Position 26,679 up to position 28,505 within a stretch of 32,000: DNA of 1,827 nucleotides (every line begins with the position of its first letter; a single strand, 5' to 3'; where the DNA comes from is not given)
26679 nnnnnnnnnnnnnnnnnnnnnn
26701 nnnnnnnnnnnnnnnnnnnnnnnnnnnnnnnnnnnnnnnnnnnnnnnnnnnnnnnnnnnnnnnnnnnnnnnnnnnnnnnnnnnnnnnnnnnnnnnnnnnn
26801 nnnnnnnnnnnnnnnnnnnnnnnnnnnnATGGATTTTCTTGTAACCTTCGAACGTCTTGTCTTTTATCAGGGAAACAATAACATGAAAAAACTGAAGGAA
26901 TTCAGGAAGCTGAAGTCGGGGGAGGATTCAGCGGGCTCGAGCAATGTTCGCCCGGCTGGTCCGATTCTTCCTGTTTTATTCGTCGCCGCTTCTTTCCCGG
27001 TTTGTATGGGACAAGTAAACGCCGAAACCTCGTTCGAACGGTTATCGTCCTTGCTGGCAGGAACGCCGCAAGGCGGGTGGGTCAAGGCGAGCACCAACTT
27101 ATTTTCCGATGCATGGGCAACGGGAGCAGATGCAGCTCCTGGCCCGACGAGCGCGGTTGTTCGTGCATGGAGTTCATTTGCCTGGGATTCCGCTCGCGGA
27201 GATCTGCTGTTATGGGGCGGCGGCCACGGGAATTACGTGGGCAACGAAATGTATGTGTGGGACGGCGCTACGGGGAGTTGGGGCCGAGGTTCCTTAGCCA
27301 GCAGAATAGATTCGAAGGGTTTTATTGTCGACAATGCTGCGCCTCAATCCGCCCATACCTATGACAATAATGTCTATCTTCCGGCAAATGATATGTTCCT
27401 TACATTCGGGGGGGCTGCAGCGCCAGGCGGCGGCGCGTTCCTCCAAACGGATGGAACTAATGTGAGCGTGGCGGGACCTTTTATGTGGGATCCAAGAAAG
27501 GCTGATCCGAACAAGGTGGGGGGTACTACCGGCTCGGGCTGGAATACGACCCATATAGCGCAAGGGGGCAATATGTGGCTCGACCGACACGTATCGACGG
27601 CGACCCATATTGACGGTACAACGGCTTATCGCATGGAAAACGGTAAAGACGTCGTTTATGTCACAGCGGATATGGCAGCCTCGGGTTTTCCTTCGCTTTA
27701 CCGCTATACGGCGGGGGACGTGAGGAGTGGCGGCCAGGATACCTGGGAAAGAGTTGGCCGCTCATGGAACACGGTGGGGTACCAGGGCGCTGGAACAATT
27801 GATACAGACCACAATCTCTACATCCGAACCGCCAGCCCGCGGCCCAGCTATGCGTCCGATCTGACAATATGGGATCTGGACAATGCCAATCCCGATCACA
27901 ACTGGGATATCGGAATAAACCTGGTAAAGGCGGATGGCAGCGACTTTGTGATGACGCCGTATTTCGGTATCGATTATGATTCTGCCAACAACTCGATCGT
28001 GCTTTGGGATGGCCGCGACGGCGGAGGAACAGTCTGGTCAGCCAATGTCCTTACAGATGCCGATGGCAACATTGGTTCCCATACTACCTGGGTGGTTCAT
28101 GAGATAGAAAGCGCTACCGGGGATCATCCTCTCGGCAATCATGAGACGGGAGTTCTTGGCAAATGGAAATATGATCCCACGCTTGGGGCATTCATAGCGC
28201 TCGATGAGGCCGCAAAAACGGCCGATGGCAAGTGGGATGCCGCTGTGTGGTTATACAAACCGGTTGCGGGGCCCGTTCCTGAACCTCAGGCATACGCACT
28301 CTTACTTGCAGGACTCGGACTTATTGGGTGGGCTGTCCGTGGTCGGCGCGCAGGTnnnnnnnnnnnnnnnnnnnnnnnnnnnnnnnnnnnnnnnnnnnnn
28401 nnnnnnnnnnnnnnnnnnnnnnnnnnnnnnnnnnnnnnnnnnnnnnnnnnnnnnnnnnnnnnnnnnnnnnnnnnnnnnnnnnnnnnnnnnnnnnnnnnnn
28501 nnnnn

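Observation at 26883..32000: A PEP-CTERM beta-propeller gene followed by a full lipid-phosphate-sugar periplasmic glycosylation set (Ppm1-GtrA fusion, GT-C, second GT2)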

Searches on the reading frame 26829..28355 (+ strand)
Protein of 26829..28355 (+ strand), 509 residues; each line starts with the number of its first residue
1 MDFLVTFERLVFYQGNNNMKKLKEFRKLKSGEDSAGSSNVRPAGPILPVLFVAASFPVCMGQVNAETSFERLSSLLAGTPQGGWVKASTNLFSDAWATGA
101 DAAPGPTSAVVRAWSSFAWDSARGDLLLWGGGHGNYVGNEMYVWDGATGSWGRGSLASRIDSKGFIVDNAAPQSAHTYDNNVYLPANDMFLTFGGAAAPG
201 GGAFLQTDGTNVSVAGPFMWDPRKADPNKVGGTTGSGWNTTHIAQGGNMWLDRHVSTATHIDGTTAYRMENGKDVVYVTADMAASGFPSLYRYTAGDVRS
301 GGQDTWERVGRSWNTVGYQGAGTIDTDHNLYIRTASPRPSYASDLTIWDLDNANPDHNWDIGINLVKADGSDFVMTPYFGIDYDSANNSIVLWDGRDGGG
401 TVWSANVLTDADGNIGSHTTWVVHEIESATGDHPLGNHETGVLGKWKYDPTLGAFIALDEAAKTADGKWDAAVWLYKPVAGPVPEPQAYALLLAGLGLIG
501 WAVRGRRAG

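Call 6: search_protein_families(library=pfam, proteins=[window:26829-28355:+], max_evalue=0.01)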
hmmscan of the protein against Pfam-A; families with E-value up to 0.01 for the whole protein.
window:26829-28355:+ (509 aa): 1 family
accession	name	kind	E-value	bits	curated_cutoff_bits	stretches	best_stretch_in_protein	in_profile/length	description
PF07589.16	PEP-CTERM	-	1.5e-07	31.7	20.7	1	482-507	1-24/24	PEP-CTERM motif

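Call 7: search_protein_families(library=ncbifam, proteins=[window:26829-28355:+], max_evalue=0.01)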
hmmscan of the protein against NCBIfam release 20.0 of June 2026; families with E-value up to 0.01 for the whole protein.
window:26829-28355:+ (509 aa): 5 families
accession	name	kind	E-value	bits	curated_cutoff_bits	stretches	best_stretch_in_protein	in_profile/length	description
NF038126.1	PEP_CTERM_FxDxF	subfamily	2e-07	31.4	50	1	482-506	141-165/165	FxDxF family PEP-CTERM protein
NF035944.1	PEPxxWA-CTERM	domain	4.2e-06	26.6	35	1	483-507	1-24/24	PEPxxWA-CTERM sorting domain-containing protein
NF038129.1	PEP_NF038129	equivalog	2.6e-05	24.1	65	1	462-504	148-192/194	NF038129 family PEP-CTERM protein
NF038119.1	PEP_CTERM_MHFG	equivalog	5.7e-05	23.6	100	1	468-506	221-259/260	MHFG family PEP-CTERM protein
NF038124.1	PEP_CTERM_TLD_A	exception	0.0019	17.8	100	1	482-507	210-235/235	PEP_CTERM-anchored TLD domain-containing protein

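Call 32: find_homologous_proteins(query=window:26883-28355:+, max_evalue=0.001)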
Query window:26883-28355:+ (491 aa): 502 proteins with E <= 0.001 among 8000 candidates; the best 120 are listed.
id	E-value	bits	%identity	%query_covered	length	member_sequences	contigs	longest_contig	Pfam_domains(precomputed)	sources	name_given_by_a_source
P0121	0.0e+0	1127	99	100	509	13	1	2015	PF07589.17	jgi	jgi:hypothetical protein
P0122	1.0e-297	1006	89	100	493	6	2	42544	PF07589.17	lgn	-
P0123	2.8e-289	979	85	100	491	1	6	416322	PF07589.17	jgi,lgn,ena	-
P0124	8.7e-278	941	83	100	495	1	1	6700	PF07589.17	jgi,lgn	jgi:hypothetical protein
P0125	2.7e-261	886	79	100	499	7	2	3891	PF07589.17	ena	-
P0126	4.5e-250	849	78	93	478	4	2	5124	PF07589.17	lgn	-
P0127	6.6e-240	816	72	100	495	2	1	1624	PF07589.17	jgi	jgi:hypothetical protein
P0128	3.2e-232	790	72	100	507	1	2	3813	PF07589.17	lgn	-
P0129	2.6e-230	784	70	100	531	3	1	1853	PF07589.17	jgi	jgi:hypothetical protein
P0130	9.6e-230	782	72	96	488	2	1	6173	PF07589.17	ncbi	-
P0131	1.6e-226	771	73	93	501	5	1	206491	PF07589.17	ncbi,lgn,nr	ncbi:PEP-CTERM protein-sorting domain-containing protein [Nitrosovibrio sp. Nv6]|nr:PEP-CTERM protei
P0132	5.5e-218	743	67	100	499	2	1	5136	PF07589.17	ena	-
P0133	5.6e-218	743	68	99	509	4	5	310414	PF07589.17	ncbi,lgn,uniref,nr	ncbi:PEP-CTERM sorting domain-containing protein [Nitrosospira sp. NpAV]|uniref:PEP-CTERM sorting do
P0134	1.2e-217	742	71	92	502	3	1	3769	PF07589.17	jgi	jgi:hypothetical protein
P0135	2.1e-217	741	68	96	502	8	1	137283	PF07589.17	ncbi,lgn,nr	ncbi:PEP-CTERM protein-sorting domain-containing protein [Nitrosospira briensis]|nr:PEP-CTERM protei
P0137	1.5e-216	738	71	93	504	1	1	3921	PF07589.17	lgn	-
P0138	4.6e-216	737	66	100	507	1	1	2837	PF07589.17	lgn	-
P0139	2.1e-213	728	69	95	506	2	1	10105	PF07589.17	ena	-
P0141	6.4e-213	727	69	96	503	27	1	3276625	PF07589.17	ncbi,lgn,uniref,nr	ncbi:PEP-CTERM sorting domain-containing protein [Nitrosospira sp. NRS527]|uniref:PEP-CTERM sorting 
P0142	3.5e-212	724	66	99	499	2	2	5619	PF07589.17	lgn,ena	-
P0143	2.2e-210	718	68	95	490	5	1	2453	PF07589.17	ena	-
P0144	2.1e-209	715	66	99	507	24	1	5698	PF07589.17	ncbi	-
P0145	2.1e-208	712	68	93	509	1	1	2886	PF07589.17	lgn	-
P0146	3.9e-208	711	66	99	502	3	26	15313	PF07589.17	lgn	-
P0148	9.0e-206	703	65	100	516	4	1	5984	PF07589.17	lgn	-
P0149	1.6e-205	702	66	99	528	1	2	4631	PF07589.17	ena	-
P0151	8.8e-205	700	65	100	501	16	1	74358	PF07589.17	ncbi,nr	ncbi:MAG TPA: PEP-CTERM sorting domain-containing protein [Nitrosospira sp.]|nr:PEP-CTERM sorting do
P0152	2.0e-204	698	68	95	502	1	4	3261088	PF07589.17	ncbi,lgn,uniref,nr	ncbi:PEP-CTERM sorting domain-containing protein [Nitrosospira lacus]|uniref:PEP-CTERM sorting domai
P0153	6.0e-204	697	66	96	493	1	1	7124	PF07589.17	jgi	jgi:hypothetical protein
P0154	6.3e-204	697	66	94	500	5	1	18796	PF07589.17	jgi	jgi:hypothetical protein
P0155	1.8e-203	695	63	99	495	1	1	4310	PF07589.17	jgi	jgi:hypothetical protein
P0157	6.9e-201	687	66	95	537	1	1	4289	PF07589.17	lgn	-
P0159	2.7e-200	685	66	94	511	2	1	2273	PF07589.17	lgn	-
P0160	4.2e-200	684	66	94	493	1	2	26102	PF07589.17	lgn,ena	-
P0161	1.3e-198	679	63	99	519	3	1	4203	PF07589.17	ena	-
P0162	2.1e-198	679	63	99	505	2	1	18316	PF07589.17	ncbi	ncbi:MAG TPA: PEP-CTERM sorting domain-containing protein [Nitrosospira sp.]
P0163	3.3e-197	675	63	100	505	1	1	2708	PF07589.17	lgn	-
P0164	3.5e-197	675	64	95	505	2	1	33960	PF07589.17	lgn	-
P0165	8.5e-197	673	66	93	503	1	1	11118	PF07589.17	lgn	-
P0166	4.6e-196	671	63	99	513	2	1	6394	PF07589.17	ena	-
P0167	3.8e-195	668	61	96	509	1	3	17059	PF07589.17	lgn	-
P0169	3.1e-194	665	65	94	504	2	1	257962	PF07589.17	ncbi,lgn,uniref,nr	ncbi:PEP-CTERM protein-sorting domain-containing protein [Nitrosospira sp. Nl5]|uniref:PEP-CTERM sor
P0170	4.4e-194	664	65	94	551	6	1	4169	PF07589.17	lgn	-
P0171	5.3e-194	664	65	94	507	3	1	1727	PF07589.17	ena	-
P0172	9.2e-194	663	65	95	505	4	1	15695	PF07589.17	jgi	jgi:hypothetical protein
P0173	5.8e-192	657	63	100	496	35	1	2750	PF07589.17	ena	-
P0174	2.2e-191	655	62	99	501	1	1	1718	PF07589.17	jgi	jgi:hypothetical protein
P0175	2.7e-190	652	65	93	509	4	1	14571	PF07589.17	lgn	-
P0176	1.0e-189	650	62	97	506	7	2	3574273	PF07589.17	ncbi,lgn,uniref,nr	ncbi:PEP-CTERM sorting domain-containing protein [Nitrosospira sp. Is2]|uniref:PEP-CTERM sorting dom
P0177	1.3e-186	640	61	99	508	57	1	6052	PF07589.17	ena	-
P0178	7.6e-186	637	60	99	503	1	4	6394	PF07589.17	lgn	-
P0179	1.5e-184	633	60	100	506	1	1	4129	PF07589.17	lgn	-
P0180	2.2e-183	629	65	91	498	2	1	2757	PF07589.17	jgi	jgi:hypothetical protein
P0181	1.2e-171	590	68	78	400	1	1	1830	PF07589.17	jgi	-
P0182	3.8e-155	536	57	94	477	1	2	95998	PF07589.17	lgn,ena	-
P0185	1.0e-150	521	55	93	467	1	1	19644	PF07589.17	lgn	-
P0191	6.8e-150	519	56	89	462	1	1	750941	PF07589.17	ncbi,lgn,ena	-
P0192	5.0e-149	516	54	94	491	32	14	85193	-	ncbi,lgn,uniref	ncbi:hypothetical protein [Zoogloea sp.]|uniref:hypothetical protein n=1 Tax=Zoogloea sp. TaxID=4918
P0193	4.2e-148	513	55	94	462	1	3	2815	PF07589.17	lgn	-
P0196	2.5e-147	510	56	93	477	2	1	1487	PF07589.17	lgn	-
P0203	2.0e-146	507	52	100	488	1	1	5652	PF07589.17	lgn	-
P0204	5.7e-146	506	55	94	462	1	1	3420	PF07589.17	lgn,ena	-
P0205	5.9e-146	506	53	92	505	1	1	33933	PF07589.17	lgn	-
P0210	1.0e-142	495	75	59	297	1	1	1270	PF07589.17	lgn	-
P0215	1.2e-141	491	52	91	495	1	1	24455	PF07589.17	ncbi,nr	ncbi:MAG: PEP-CTERM sorting domain-containing protein [Betaproteobacteria bacterium]|nr:PEP-CTERM so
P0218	4.4e-141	489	53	94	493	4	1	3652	PF07589.17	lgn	-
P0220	4.1e-137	476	53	90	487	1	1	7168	PF07589.17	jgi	jgi:hypothetical protein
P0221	7.1e-137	476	55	90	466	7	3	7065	PF07589.17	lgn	-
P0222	4.1e-136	473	54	91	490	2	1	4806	PF07589.17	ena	-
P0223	9.1e-136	472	55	89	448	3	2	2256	PF07589.17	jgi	-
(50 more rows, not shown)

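Call 39: find_encoding_contigs(protein=P0191, flank=10000, max_places=2)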
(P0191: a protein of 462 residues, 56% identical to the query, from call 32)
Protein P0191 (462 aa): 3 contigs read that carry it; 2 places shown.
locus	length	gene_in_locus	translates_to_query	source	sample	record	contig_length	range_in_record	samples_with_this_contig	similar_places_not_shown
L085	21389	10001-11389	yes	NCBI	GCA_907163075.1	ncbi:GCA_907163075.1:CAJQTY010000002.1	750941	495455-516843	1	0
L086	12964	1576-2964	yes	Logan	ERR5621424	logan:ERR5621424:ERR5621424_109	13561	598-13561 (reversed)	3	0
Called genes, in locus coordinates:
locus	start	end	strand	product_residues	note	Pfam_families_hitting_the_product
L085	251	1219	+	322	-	PF03062:MBOAT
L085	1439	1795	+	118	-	-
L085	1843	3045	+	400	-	-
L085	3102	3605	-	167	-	PF00072:Response_reg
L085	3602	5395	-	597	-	PF00672:HAMP, PF00989:PAS (faint), PF08448:PAS_4 (weak), PF08447:PAS_3 (weak), PF13426:PAS_9, PF00512:HisKA, PF02518:HATPase_c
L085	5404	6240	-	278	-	PF12974:Phosphonate-bd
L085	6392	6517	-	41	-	-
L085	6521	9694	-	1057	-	PF00672:HAMP (weak), PF00512:HisKA, PF02518:HATPase_c, PF00072:Response_reg, PF01627:Hpt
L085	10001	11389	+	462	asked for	PF07589:PEP_exosort_dom (weak)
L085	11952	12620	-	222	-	PF01209:Ubie_methyltran (weak), PF13489:Methyltransf_23 (weak), PF13847:Methyltransf_31 (weak), PF08241:Methyltransf_11, PF08242:Methyltransf_12, PF13649:Methyltransf_25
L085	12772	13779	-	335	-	PF01636:APH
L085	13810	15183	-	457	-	PF01943:Polysacc_synt, PF13440:Polysacc_synt_3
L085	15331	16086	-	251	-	PF14559:TPR_19 (weak)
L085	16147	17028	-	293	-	PF03629:SASA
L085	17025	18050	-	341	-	PF01757:Acyl_transf_3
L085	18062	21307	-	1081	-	PF04892:VanZ-LLP1, PF04932:Wzy_C (weak)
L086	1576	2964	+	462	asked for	PF07589:PEP_exosort_dom (weak)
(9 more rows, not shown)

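Call 40: find_encoding_contigs(protein=P0192, flank=10000, max_places=2)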
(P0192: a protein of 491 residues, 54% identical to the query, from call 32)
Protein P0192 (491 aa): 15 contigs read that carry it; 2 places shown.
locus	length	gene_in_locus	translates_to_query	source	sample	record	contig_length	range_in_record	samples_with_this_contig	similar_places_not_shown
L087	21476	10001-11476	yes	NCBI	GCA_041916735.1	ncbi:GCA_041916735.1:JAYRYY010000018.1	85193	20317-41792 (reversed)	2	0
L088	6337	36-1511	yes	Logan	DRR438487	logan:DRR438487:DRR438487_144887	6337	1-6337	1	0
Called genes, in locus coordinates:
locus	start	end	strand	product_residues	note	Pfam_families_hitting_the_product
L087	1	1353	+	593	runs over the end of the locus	PF00989:PAS, PF13426:PAS_9, PF08447:PAS_3, PF00672:HAMP (weak), PF00015:MCPsignal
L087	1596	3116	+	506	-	PF00171:Aldedh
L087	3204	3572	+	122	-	PF05610:DUF779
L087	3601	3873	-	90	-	PF09919:DUF2149 (weak)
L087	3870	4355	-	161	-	PF01618:MotA_ExbB (faint)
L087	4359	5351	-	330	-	PF08238:Sel1 (faint)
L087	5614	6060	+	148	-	PF12973:Cupin_7 (weak)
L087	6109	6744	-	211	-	PF00072:Response_reg, PF08281:Sigma70_r4_2 (weak), PF00196:GerE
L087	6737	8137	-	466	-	PF00672:HAMP (weak), PF07730:HisKA_3, PF02518:HATPase_c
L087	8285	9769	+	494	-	PF02696:SelO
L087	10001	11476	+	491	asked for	-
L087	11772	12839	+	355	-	PF13692:Glyco_trans_1_4, PF13524:Glyco_trans_1_2 (weak)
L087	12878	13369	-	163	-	-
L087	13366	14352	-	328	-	PF12801:Fer4_5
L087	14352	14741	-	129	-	PF09685:MamF_MmsF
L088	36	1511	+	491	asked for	-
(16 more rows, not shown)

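Call 43: predict_structure(alignment_id=A3)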
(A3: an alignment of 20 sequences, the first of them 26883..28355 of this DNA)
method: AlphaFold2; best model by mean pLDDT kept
length: 491 residues; sequences in the alignment: 20
mean_pLDDT: 70.2   pTM: 0.74
mean pLDDT of the five models: 70.2, 69.2, 67.5, 66.4, 61.8
residues with pLDDT >= 90: 64; 70-90: 231; 50-70: 99; < 50: 97
segments of 3 or more residues with pLDDT < 50: 1-49, 86-93, 113-120, 178-181, 215-228, 423-425, 464-469
pLDDT, mean of each block of 10 residues (from residue 1): 33 31 32 29 36 87 92 80 49 55 80 47 81 75 65 55 82 65 66 79 74 47 47 70 76 91 75 89 83 73 83 81 76 87 88 80 86 78 85 76 89 77 62 87 77 88 50 77 70 41
secondary structure, 60 per line:
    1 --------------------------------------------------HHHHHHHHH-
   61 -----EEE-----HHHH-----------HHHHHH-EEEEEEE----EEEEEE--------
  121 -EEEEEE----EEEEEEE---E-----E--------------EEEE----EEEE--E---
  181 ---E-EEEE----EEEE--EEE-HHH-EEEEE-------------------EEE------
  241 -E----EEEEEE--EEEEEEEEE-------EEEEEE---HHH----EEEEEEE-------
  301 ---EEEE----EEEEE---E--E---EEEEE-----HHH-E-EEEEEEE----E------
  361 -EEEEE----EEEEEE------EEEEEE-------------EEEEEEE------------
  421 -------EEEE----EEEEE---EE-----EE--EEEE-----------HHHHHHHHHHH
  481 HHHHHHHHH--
elements in order: H51-59 E66-68 H74-77 H89-94 E96-102 E107-112 E122-127 E132-138 E163-166 E171-174 E186-189 E194-197 E200-202 E208-212 E232-234 E247-252 E255-263 E271-276 E287-293 E304-307 E312-316 E327-331 E343-349 E362-366 E371-376 E383-388 E402-408 E428-431 E436-440 E455-458 H470-489

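Call 46: fold_search(model_id=the predicted structure, library=pdb)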
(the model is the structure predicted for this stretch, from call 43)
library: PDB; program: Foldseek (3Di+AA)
matches with E <= 10: 1121; with E <= 0.001: 202
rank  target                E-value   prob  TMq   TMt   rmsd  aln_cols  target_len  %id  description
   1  9d8p_A                6.3e-08  1.00  0.41  0.53   9.5       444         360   12  Focused map of Cryo-EM structure of Ubiquitin C-degron bound to KLHDC10-EloB/C (released 2024-11-20)
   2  2ydt                  1.9e-07  1.00  0.42  0.54   6.8       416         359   10  STRUCTURE OF THE ALPHA-L-ARABINOFURANOSIDASE ARB93A from FUSARIUM Graminearum in complexe with an iminosugar inhibitor (released 2011-07-13)
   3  9mf0_J                2.5e-07  1.00  0.45  0.66   6.4       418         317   10  Crystal structure of KRAS(GDP) bound to LZTR1(Kelch domain) (released 2025-09-10)
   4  9mey_B                4.1e-07  1.00  0.45  0.64   6.4       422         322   10  Crystal structure of RIT1(GDP) bound to LZTR1(Kelch domain) (released 2025-09-10)
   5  3a71                  5.7e-07  1.00  0.39  0.51   7.2       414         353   10  High resolution structure of Penicillium chrysogenum alpha-L-arabinanase (released 2010-09-15)
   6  9mez_J                7.5e-07  1.00  0.45  0.66   6.3       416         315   10  Crystal structure of MRAS(GDP) bound to LZTR1(Kelch domain) (released 2025-09-10)
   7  3vgz_C                1.1e-06  1.00  0.34  0.48   8.6       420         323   11  Crystal structure of E. coli YncE (released 2011-11-16)
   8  8sh2_A                1.2e-06  1.00  0.41  0.50   9.0       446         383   11  KLHDC2 in complex with EloB and EloC (released 2024-01-03)
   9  8ttq_B                1.3e-06  1.00  0.44  0.37   8.0       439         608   11  Cryo-EM structure of the inner MKLN1 dimer from an autoinhibited MKLN1 tetramer (released 2024-09-11)
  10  6do5_B                2.0e-06  1.00  0.37  0.54   9.2       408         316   12  KLHDC2 ubiquitin ligase in complex with USP1 C-end degron (released 2018-12-19)
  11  9mez_D                2.5e-06  1.00  0.45  0.65   6.2       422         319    9  Crystal structure of MRAS(GDP) bound to LZTR1(Kelch domain) (released 2025-09-10)
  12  3vgz_A                3.3e-06  1.00  0.33  0.47   9.6       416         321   11  Crystal structure of E. coli YncE (released 2011-11-16)
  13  8uxs_A                6.1e-06  1.00  0.38  0.55   7.0       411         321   12  KLHDC2 ubiquitin ligase in complex with a novel small-molecule (released 2024-07-10)
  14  9lvj_G                6.1e-06  1.00  0.35  0.51   9.8       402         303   10  Cryo-EM structure of Sestrin2 bound human GATOR2 complex (released 2025-08-13)
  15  2ya4_B                6.1e-06  1.00  0.40  0.41   9.7       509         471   12  Crystal structure of Streptococcus pneumoniae NanA (TIGR4) (released 2011-04-27)
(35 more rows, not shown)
